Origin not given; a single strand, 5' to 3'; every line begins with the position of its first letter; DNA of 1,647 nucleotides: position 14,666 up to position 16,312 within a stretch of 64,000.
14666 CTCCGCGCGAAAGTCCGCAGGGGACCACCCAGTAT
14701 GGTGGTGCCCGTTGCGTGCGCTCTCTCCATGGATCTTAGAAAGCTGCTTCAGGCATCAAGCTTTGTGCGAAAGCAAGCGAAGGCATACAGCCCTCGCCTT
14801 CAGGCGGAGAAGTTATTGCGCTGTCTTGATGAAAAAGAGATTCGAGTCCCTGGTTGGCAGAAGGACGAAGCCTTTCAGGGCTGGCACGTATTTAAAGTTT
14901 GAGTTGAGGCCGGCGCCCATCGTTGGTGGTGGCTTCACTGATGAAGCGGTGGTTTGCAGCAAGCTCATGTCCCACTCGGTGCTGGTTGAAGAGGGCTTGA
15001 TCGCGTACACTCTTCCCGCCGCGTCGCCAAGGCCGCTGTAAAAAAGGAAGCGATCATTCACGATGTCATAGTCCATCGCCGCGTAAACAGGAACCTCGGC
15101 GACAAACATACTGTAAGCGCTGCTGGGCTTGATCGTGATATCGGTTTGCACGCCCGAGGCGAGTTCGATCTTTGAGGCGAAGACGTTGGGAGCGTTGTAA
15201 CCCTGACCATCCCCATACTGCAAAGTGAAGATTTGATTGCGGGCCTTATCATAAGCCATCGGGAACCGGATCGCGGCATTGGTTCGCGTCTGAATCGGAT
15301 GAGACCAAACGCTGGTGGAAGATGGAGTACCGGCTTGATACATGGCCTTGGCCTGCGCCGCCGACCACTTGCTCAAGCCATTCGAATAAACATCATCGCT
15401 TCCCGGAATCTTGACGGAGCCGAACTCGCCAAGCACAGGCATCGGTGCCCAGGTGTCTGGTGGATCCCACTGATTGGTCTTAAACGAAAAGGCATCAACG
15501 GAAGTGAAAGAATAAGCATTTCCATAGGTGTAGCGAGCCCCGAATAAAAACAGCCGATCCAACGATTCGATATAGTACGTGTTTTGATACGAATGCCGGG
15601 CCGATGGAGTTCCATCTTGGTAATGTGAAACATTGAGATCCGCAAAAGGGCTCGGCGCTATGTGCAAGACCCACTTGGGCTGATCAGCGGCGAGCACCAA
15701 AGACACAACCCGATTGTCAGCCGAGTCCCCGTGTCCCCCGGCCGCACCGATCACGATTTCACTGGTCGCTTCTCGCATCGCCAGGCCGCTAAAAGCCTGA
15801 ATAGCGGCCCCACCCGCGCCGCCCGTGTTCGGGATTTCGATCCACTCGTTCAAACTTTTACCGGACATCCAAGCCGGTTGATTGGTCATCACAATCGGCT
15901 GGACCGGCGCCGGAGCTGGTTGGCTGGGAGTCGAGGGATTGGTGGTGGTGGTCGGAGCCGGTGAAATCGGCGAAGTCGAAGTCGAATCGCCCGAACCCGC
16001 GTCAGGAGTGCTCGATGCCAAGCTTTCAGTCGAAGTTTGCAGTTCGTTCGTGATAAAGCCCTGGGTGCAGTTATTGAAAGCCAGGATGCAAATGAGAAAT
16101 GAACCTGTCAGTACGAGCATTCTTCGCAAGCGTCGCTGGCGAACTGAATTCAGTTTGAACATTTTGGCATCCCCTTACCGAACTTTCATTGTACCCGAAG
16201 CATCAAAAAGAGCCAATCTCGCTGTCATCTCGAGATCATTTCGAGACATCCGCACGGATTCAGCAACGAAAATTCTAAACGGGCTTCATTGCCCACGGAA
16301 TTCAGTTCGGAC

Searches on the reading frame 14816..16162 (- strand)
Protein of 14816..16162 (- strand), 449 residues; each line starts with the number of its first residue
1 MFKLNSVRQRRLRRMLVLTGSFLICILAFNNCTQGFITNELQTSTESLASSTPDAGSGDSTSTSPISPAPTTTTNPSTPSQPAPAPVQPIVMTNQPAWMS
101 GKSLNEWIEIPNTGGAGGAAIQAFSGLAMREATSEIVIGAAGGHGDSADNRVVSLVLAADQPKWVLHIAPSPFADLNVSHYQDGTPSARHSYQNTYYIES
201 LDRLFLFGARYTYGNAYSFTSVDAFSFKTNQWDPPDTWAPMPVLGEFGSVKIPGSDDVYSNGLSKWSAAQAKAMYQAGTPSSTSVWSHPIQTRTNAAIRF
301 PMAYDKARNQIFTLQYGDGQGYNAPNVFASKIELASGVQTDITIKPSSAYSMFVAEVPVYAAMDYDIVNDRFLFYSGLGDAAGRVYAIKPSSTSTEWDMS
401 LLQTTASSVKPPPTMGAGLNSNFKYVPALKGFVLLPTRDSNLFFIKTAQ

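Call 4: search_protein_families(library=pfam, proteins=[window:14816-16162:-], max_evalue=1)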
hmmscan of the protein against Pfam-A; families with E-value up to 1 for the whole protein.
window:14816-16162:- (449 aa): 2 families
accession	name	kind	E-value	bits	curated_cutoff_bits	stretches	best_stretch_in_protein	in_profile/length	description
PF13415.12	Kelch_3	-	2.6e-05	24.7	22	1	202-242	2-39/48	Galactose oxidase, central domain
PF00686.25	CBM_20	-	0.13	12.5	23.3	1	261-309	25-73/97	Starch binding domain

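Call 7: search_protein_families(library=ncbifam, proteins=[window:14816-16162:-], max_evalue=0.1)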
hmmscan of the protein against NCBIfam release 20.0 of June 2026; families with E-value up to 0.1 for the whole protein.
window:14816-16162:- (449 aa): 0 families
